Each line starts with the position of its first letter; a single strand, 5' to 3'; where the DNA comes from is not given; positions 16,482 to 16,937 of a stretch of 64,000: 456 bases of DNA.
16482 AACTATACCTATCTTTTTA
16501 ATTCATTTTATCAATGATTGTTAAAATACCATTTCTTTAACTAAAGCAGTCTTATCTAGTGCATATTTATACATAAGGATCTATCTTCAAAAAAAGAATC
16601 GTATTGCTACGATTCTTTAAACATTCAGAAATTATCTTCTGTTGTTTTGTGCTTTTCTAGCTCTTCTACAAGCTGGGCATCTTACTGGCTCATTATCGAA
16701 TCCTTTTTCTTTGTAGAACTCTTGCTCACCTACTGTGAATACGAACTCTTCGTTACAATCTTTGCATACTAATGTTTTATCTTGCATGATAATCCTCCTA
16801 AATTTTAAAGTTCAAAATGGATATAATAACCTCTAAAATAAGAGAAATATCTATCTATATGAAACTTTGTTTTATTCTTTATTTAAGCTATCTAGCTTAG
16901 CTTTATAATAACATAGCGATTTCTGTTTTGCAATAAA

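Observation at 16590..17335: Tandemly duplicated module encoding two roughly 50-aa CxxC...CxxC zinc-ribbon proteins missed by the ORF track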

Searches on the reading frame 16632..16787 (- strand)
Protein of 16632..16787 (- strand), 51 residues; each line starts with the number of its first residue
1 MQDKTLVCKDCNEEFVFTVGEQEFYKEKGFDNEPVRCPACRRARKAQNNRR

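Call 4: search_protein_families(library=pfam, proteins=[window:16632-16787:-], max_evalue=1)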
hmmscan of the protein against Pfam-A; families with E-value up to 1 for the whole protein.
window:16632-16787:- (51 aa): 12 families
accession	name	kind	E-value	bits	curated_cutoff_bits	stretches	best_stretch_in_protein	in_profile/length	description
PF13451.12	zf_Tbcl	-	1.3e-26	92.7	24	1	2-48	1-47/48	Probable treble clef domain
PF24292.1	DUF7479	-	0.002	18.6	27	1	5-42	2-38/60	Domain of unknown function (DUF7479)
PF23451.1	Zn_ribbon_PaaD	-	0.015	15.4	27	0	27-43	7-23/53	PaaD zinc beta ribbon domain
PF18912.6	DZR_2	-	0.025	14.8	27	0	34-46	7-19/56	Double zinc ribbon domain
PF25710.1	CrAss_Ring_3_4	-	0.066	12.9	27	1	2-44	110-149/230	Phage tail ring protein 3/4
PF01155.25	HypA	-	0.075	13.5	28.9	1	5-43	70-95/112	Hydrogenase/urease nickel incorporation, metallochaperone, hypA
PF24441.1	DUF7560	-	0.075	13.2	27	0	1-16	1-16/44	Family of unknown function (DUF7560)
PF24458.1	DUF7573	-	0.082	13.3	30.2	1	2-13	27-38/39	Domain of unknown function (DUF7573)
PF24485.1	zf-C2H2_DHX34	-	0.1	13.1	27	1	8-18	4-14/25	DHX34-like, C2H2-type zinc finger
PF13465.12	zf-H2C2_2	-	0.13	13.1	40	0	33-42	13-22/26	Zinc-finger double domain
PF09723.15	Zn_ribbon_8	-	0.17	12.4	34.4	1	7-42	7-34/41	Zinc ribbon domain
PF03966.22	Trm112p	-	0.47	10.8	22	0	3-15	23-35/40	Trm112p-like protein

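Call 5: search_protein_families(library=ncbifam, proteins=[window:16632-16787:-], max_evalue=1)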
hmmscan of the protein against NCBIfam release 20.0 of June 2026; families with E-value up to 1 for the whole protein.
window:16632-16787:- (51 aa): 7 families
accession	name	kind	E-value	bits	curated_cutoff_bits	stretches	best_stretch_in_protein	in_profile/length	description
NF040826.1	lxa_BCAM0308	equivalog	0.00014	21.6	100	1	5-47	23-62/153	BCAM0308 family protein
NF038384.1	zinc_YnfU_fam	subfamily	0.00049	19.6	36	1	2-16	35-49/52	YnfU family zinc-binding protein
NF045645.1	DVU_1557_fam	equivalog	0.006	16.7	60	1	5-42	2-38/60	DVU_1557 family redox protein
NF047912.1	ECs_2282_CxxC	subfamily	0.0067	16.3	37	1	5-43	2-36/60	ECs_2282 family putative zinc-binding protein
TIGR04104.1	cxxc_20_cxxc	subfamily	0.011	16.1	45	1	7-50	2-41/93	TIGR04104 family putative zinc finger protein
TIGR00100.1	hypA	equivalog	0.065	13.3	88.1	1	4-44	69-97/116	hydrogenase maturation nickel metallochaperone HypA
TIGR02605.1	CxxC_CxxC_SSSS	subfamily_domain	0.28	11.3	31.3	0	28-42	20-34/52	FmdB family zinc ribbon protein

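Call 9: find_homologous_proteins(query=window:16632-16787:-)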
Query window:16632-16787:- (51 aa): 814 proteins with E <= 0.001 among 814 candidates; the best 120 are listed.
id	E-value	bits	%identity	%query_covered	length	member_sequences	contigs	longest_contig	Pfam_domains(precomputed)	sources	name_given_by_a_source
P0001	1.9e-26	107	94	100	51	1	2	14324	PF13451.13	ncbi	ncbi:MAG: zinc-ribbon domain-containing protein [Sarcina sp.]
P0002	8.4e-26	105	92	100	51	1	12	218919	PF13451.13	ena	-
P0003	1.0e-25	105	90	100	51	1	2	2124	PF13451.13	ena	-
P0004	5.2e-25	103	88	100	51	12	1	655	PF13451.13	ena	-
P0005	1.6e-24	101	88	100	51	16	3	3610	PF13451.13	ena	-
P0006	1.7e-24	101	88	100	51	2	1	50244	PF13451.13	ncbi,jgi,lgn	-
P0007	2.0e-24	101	90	98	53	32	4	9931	PF13451.13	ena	-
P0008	2.2e-24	101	88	100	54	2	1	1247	PF13451.13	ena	-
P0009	3.6e-24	100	88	100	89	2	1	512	PF13451.13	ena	-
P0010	5.7e-24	100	88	100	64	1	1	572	PF13451.13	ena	-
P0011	6.0e-24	100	84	100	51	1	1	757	PF13451.13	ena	-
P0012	6.0e-24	100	86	100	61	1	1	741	PF13451.13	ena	-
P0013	6.9e-24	99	86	100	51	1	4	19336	PF13451.13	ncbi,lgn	ncbi:MAG: zinc-ribbon domain-containing protein [Clostridiaceae bacterium]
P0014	7.8e-24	99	86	100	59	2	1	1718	PF13451.13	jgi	jgi:DNA-directed RNA polymerase subunit RPC12/RpoP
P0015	8.0e-24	99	84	100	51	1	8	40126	PF13451.13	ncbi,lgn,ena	-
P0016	8.7e-24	99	84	100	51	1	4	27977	PF13451.13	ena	-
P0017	1.0e-23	99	84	100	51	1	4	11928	PF13451.13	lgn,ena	-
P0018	1.1e-23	99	84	100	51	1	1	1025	PF13451.13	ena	-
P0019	1.1e-23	99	86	100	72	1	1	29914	PF13451.13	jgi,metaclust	metaclust:\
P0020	1.3e-23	99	86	100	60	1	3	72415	PF13451.13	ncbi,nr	ncbi:hypothetical protein ClosIBUN13A_CONTIG232g03684 [Clostridium sp. IBUN13A]|nr:hypothetical prot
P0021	1.3e-23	99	86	100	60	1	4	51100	PF13451.13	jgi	jgi:ssDNA-binding Zn-finger/Zn-ribbon topoisomerase 1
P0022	1.4e-23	98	84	100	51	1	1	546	PF13451.13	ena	-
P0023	2.1e-23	98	84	100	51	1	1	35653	PF13451.13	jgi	jgi:DNA-directed RNA polymerase subunit RPC12/RpoP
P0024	2.6e-23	98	86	100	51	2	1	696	PF13451.13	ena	-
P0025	2.9e-23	97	84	100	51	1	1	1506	PF13451.13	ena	-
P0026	3.0e-23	97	84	100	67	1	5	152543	PF13451.13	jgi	jgi:DNA-directed RNA polymerase subunit RPC12/RpoP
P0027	3.1e-23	97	82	100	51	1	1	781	PF13451.13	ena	-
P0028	3.3e-23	97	84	100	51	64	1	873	PF13451.13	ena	-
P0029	3.6e-23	97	82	100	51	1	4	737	PF13451.13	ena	-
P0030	3.6e-23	97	82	100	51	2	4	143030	PF13451.13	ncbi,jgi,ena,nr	ncbi:MAG: cytochrome C551 [Clostridium butyricum]|nr:cytochrome C551 [Clostridium butyricum]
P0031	3.8e-23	97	88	100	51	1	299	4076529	PF13451.13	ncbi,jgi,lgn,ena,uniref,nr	ncbi:zinc-ribbon domain-containing protein [Clostridium tertium]|jgi:hypothetical protein|uniref:Zin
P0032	4.0e-23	97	82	100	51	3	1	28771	PF13451.13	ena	-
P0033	4.6e-23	97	86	100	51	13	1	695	PF13451.13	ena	-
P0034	4.7e-23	97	86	100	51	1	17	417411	PF13451.13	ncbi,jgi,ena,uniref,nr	ncbi:MAG: zinc-ribbon domain-containing protein [Clostridium sp.]|uniref:zinc-ribbon domain-containi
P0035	5.5e-23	97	82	100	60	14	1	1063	PF13451.13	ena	-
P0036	5.7e-23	97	84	100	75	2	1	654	PF13451.13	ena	-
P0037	6.8e-23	96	80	100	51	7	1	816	PF13451.13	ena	-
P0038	7.0e-23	96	84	100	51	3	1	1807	PF13451.13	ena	-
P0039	7.2e-23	96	86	100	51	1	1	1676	PF13451.13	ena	-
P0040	7.2e-23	96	86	100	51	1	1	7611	PF13451.13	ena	-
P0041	7.6e-23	96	84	100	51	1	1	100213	PF13451.13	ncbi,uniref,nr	ncbi:zinc-ribbon domain-containing protein [Clostridium uliginosum]|uniref:Probable zinc-ribbon doma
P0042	8.2e-23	96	84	100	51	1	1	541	PF13451.13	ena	-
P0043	8.8e-23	96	84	98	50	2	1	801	PF13451.13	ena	-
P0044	8.9e-23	96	88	96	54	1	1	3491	PF13451.13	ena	-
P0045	8.9e-23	96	88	96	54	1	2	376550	PF13451.13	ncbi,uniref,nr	ncbi:zinc-ribbon domain-containing protein [Clostridium weizhouense]|uniref:Zinc-ribbon domain-conta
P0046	9.2e-23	96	84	100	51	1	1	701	PF13451.13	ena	-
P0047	9.2e-23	96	86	100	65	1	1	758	PF13451.13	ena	-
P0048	9.4e-23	96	84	100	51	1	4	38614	PF13451.13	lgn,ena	-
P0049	9.5e-23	96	84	100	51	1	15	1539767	PF13451.13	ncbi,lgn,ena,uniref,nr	ncbi:cytochrome C551 [Clostridium sartagoforme]|uniref:Cytochrome C551 n=1 Tax=Clostridium sartagofo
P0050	9.5e-23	96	84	100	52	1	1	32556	PF13451.13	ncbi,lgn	ncbi:MAG: zinc-ribbon domain-containing protein [Sarcina sp.]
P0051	1.0e-22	96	86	100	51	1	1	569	PF13451.13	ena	-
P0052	1.1e-22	96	86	96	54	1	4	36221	PF13451.13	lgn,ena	-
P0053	1.1e-22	96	86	96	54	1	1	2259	PF13451.13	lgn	-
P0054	1.1e-22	96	84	100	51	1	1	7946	PF13451.13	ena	-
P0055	1.3e-22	95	83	100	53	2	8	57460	PF13451.13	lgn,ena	-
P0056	1.3e-22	95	84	100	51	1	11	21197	PF13451.13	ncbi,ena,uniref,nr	ncbi:zinc-ribbon domain-containing protein [Clostridium sp. Sa3CUN1]|uniref:Zinc-ribbon domain-conta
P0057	1.4e-22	95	84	100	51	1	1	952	PF13451.13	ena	-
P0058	1.4e-22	95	80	100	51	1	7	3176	PF13451.13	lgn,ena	-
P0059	1.4e-22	95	84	100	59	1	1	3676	PF13451.13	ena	-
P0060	1.5e-22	95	82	100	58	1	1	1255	PF13451.13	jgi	jgi:hypothetical protein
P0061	1.6e-22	95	84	100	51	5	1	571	PF13451.13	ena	-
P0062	1.8e-22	95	82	100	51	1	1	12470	PF13451.13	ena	-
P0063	1.9e-22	95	84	100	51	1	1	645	PF13451.13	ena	-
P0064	1.9e-22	95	82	98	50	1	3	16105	PF13451.13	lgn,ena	-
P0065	1.9e-22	95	82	100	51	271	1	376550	PF13451.13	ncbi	ncbi:zinc-ribbon domain-containing protein [Clostridium sp. CTA-5]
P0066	2.0e-22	95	82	100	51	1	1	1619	PF13451.13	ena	-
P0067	2.1e-22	95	86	100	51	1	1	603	PF13451.13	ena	-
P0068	2.1e-22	95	84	100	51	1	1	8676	PF13451.13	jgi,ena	-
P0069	2.1e-22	95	84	100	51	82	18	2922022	PF13451.13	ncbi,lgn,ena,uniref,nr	ncbi:zinc-ribbon domain-containing protein [Clostridium thermobutyricum]|uniref:Probable zinc-bindin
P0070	2.2e-22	95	88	78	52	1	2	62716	PF13451.13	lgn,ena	-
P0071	2.3e-22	95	82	100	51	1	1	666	PF13451.13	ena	-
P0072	2.3e-22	95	84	100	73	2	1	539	PF13451.13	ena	-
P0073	2.4e-22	95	80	100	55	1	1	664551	PF13451.13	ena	-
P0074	2.4e-22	95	82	100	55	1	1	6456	PF13451.13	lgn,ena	-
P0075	2.6e-22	95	82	100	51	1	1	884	PF13451.13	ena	-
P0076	2.6e-22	94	84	100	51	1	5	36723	PF13451.13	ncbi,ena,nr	ncbi:MAG: zinc-ribbon domain-containing protein [Clostridium sp.]|nr:zinc-ribbon domain-containing p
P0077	2.6e-22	94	80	100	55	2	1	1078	PF13451.13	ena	-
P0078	2.7e-22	94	82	100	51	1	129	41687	PF13451.13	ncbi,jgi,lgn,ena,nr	ncbi:MAG: cytochrome C551 [Clostridiales bacterium]|nr:cytochrome C551 [Clostridiales bacterium]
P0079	2.7e-22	94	84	96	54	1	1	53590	PF13451.13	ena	-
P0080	3.0e-22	94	82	100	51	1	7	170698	PF13451.13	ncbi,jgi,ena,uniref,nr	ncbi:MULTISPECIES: zinc-ribbon domain-containing protein [Clostridium]|jgi:hypothetical protein|unir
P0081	3.0e-22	94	80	100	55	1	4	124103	PF13451.13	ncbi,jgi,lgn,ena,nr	ncbi:MAG: cytochrome C551 [Clostridium butyricum]|nr:cytochrome C551 [Clostridium butyricum]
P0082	3.0e-22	94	80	100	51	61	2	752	PF13451.13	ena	-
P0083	3.2e-22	94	82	100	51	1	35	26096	PF13451.13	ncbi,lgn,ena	-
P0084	3.3e-22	94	84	96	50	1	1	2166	PF13451.13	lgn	-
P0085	3.4e-22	94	88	96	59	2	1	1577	PF13451.13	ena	-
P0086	3.5e-22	94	86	98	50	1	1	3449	PF13451.13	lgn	-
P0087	3.7e-22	94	82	100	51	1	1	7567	PF13451.13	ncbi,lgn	-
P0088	3.7e-22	94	84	100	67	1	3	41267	PF13451.13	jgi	jgi:DNA-directed RNA polymerase subunit RPC12/RpoP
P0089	3.7e-22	94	80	100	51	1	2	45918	PF13451.13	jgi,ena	-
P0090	4.0e-22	94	82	100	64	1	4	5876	PF13451.13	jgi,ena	-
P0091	4.0e-22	94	82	100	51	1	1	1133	PF13451.13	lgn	-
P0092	4.3e-22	94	82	100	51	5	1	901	PF13451.13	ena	-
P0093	4.4e-22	94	80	100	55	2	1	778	PF13451.13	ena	-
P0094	4.7e-22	94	80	100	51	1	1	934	PF13451.13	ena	-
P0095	5.3e-22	94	86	96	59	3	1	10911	PF13451.13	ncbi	-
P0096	5.6e-22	93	86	100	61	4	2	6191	PF13451.13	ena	-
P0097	5.6e-22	93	80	100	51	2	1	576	PF13451.13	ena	-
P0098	5.9e-22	93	78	100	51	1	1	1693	PF13451.13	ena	-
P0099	5.9e-22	93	80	100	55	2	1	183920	PF13451.13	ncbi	ncbi:zinc-ribbon domain-containing protein [Clostridium butyricum]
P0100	5.9e-22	93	82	100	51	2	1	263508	PF13451.13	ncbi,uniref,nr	ncbi:zinc-ribbon domain-containing protein [Clostridium tertium]|uniref:zinc-ribbon domain-containin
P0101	6.6e-22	93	82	100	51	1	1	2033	PF13451.13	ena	-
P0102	6.7e-22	93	86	100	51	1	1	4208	PF13451.13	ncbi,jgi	jgi:hypothetical protein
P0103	6.8e-22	93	82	100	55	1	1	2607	PF13451.13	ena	-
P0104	6.9e-22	93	80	100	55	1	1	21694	PF13451.13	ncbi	-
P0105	6.9e-22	93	82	100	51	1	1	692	PF13451.13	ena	-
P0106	7.3e-22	93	80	100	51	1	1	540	PF13451.13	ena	-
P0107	7.3e-22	93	82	100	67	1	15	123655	PF13451.13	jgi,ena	jgi:DNA-directed RNA polymerase subunit RPC12/RpoP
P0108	8.4e-22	93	80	100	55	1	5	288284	PF13451.13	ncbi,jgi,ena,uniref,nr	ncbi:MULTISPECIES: zinc-ribbon domain-containing protein [unclassified Clostridium]|uniref:zinc-ribb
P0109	8.8e-22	93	80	100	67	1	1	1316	PF13451.13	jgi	jgi:DNA-directed RNA polymerase subunit RPC12/RpoP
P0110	9.0e-22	93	80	100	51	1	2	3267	PF13451.13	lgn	-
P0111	9.0e-22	93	80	69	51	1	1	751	PF13451.13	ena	-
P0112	9.3e-22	93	88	98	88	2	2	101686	PF13451.13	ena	-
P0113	9.7e-22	93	80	100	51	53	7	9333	PF13451.13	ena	-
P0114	9.9e-22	93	84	100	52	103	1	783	PF13451.13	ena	-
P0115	1.0e-21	93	78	100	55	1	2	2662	PF13451.13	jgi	jgi:DNA-directed RNA polymerase subunit RPC12/RpoP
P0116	1.0e-21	93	82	100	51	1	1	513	PF13451.13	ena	-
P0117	1.1e-21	93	82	100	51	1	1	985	PF13451.13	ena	-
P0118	1.2e-21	92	82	100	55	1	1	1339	PF13451.13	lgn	-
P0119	1.4e-21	92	80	100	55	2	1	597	PF13451.13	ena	-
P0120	1.4e-21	92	80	100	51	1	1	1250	PF13451.13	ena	-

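Call 12: search_solved_structures(query=window:16632-16787:-, max_evalue=10, show_alignments=3)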
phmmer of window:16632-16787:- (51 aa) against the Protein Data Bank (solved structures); distinct sequences matched with E-value up to 10: 4.
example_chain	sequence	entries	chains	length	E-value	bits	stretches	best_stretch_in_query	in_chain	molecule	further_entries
2rsj_A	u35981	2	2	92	0.56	14.1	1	4-46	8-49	Zinc finger protein ZFAT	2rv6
1gyo_A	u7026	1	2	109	1.4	12.9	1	8-49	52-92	CYTOCHROME C3, A DIMERIC CLASS III C-TYPE CYTOCHROME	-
2ee8_A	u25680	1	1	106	1.5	12.9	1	4-49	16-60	Protein odd-skipped-related 2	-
1f62_A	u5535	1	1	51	4.2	11.4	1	2-43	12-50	TRANSCRIPTION FACTOR WSTF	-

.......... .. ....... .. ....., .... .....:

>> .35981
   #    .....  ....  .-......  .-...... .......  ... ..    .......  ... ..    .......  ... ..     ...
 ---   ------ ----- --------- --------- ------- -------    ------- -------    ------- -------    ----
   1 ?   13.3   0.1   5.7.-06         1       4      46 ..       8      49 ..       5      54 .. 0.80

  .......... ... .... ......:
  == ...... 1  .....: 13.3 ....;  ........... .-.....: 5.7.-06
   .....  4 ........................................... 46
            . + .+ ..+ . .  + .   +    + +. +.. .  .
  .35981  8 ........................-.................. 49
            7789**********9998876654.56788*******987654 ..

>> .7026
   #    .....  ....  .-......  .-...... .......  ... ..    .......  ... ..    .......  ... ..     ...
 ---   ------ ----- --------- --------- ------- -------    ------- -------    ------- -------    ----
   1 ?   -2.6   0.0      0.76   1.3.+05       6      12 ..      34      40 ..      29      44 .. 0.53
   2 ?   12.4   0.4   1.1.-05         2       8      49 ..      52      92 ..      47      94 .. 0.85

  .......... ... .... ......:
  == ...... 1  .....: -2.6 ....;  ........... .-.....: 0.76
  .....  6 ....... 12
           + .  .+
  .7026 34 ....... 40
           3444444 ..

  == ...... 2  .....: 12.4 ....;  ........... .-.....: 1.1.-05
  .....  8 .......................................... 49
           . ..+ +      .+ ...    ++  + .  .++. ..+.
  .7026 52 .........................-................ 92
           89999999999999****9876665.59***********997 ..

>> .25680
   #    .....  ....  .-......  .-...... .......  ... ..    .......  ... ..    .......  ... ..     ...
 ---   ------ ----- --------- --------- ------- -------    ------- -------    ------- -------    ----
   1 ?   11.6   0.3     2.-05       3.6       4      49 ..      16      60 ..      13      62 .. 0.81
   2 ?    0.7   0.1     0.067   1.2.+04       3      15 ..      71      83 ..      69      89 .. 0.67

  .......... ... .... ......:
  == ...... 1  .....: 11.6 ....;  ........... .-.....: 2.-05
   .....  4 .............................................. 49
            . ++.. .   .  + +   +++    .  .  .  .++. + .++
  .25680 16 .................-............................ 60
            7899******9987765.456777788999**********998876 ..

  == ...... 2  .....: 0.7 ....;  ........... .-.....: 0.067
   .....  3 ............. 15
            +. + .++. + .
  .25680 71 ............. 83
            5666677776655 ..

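Call 13: find_related_loci(query=window:16632-16787:-, collection=genome_contigs, flank=3000)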
Query window:16632-16787:- (51 aa) in genome_contigs; peptide patterns used: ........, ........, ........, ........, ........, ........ (x = any residue, [..] = any of these).
600 stretches matched a pattern (row limit reached: there are more); 470 encode a relative of the query (tblastn E <= 1e-3); the best 80 are kept; 80 distinct loci.
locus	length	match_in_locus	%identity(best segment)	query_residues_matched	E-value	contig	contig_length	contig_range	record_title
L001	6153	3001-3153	94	1-51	7e-29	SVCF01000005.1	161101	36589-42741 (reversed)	MAG: Clostridium butyricum isolate SIG247 NODE_62_length_161101_cov_548.264054, whole genome shotgun sequence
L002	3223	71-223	88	1-51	6e-28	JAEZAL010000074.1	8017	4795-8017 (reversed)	MAG: Bacillota bacterium isolate OH_CBrB_14 k127_715145, whole genome shotgun sequence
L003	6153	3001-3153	90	1-51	1e-27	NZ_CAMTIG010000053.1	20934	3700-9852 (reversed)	MAG: uncultured Clostridium sp. isolate ERR5094897_bin.2_metaWRAP_v1.3_MAG ERZ14207110.218, whole genome shotgun sequenc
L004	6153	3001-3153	86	1-51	2e-27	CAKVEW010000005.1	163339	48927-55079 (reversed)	MAG: uncultured Clostridium sp. isolate REFINED_METABAT215_TOP10_CONTIGS_1500_ASSEMBLY_K77_MERGED__Hadza_MoBio_hadza-E-H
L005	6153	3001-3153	88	1-51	2e-27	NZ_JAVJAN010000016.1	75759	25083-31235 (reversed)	Clostridium aquiflavi strain 5 N-1 Scaffolds_16_75759, whole genome shotgun sequence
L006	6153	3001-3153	90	1-51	2e-27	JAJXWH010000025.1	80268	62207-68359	MAG: Bacillota bacterium isolate BP5.bin74 NODE_430_length_80268_cov_3.878839, whole genome shotgun sequence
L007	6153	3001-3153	90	1-51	2e-27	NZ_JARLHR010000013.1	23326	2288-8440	MAG: Clostridium sp. isolate MAG_CA253 MetaCoAG_Bin_253_sub_Anoxic_k141_139044, whole genome shotgun sequence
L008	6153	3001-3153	86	1-51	3e-27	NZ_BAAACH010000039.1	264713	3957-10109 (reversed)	Clostridium sartagoforme strain JCM 1413 sequence39, whole genome shotgun sequence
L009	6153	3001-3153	86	1-51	3e-27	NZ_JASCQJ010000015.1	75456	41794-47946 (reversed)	Clostridium lamae strain NGMCC 1.200840 NODE_15_length_75456_cov_29.739583, whole genome shotgun sequence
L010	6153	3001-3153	84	1-51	5e-27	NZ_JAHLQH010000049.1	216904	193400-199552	Clostridium sp. MSJ-8 Md-8-1_ctg0001, whole genome shotgun sequence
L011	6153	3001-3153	84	1-51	5e-27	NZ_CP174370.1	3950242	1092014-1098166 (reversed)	Clostridium sp. MB05 chromosome, complete genome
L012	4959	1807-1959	86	1-51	8e-27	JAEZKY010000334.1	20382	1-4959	MAG: Bacillota bacterium isolate OH_CDB_53 k127_479856, whole genome shotgun sequence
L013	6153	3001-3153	88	1-51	7e-27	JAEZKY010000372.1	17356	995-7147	MAG: Bacillota bacterium isolate OH_CDB_53 k127_378514, whole genome shotgun sequence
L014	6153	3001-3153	84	1-51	9e-27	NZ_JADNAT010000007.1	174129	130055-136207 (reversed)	Clostridium sp. 1001275B_160808_H3 NODE_7_length_174129_cov_53.3995, whole genome shotgun sequence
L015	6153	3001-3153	84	1-51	2e-26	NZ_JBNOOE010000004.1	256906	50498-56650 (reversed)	Clostridium nigeriense strain B26 NODE_4_length_256906_cov_100.479023, whole genome shotgun sequence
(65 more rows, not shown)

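Call 28: search_protein_representatives(protein=window:16632-16787:-)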
Query: 51 residues. Proteins with E-value up to 0.001 (for the whole library): 5276; up to 1e-10: 886; up to 1e-30: 1. The best 150 are listed.
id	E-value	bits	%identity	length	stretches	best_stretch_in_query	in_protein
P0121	4.9e-41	151.1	45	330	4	2-48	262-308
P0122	5.9e-29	113.6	56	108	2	2-50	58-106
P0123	1.1e-24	100.3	48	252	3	3-47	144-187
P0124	1.7e-24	99.7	51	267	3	3-48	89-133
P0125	3.3e-24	98.8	57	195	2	2-44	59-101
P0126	3.3e-23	95.7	47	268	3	3-46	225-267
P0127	6.5e-23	94.8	84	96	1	1-51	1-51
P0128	9.4e-23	94.3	46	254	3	6-49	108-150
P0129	1.6e-22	93.6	55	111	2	4-50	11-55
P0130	4.8e-22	92.1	53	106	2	2-46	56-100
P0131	6.7e-22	91.6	80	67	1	1-51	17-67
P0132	7.6e-22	91.5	47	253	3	4-47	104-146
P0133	1.0e-21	91.1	42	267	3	3-47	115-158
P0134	1.1e-21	90.9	50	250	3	6-46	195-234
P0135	2.0e-21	90.2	80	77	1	1-51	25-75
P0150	2.5e-19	83.6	49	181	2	2-48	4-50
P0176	8.4e-18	78.9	73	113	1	2-49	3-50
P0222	2.5e-16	74.3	78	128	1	2-47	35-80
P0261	1.6e-15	71.8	69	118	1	1-48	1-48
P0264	1.7e-15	71.7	76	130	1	2-46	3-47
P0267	1.8e-15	71.7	66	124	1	2-48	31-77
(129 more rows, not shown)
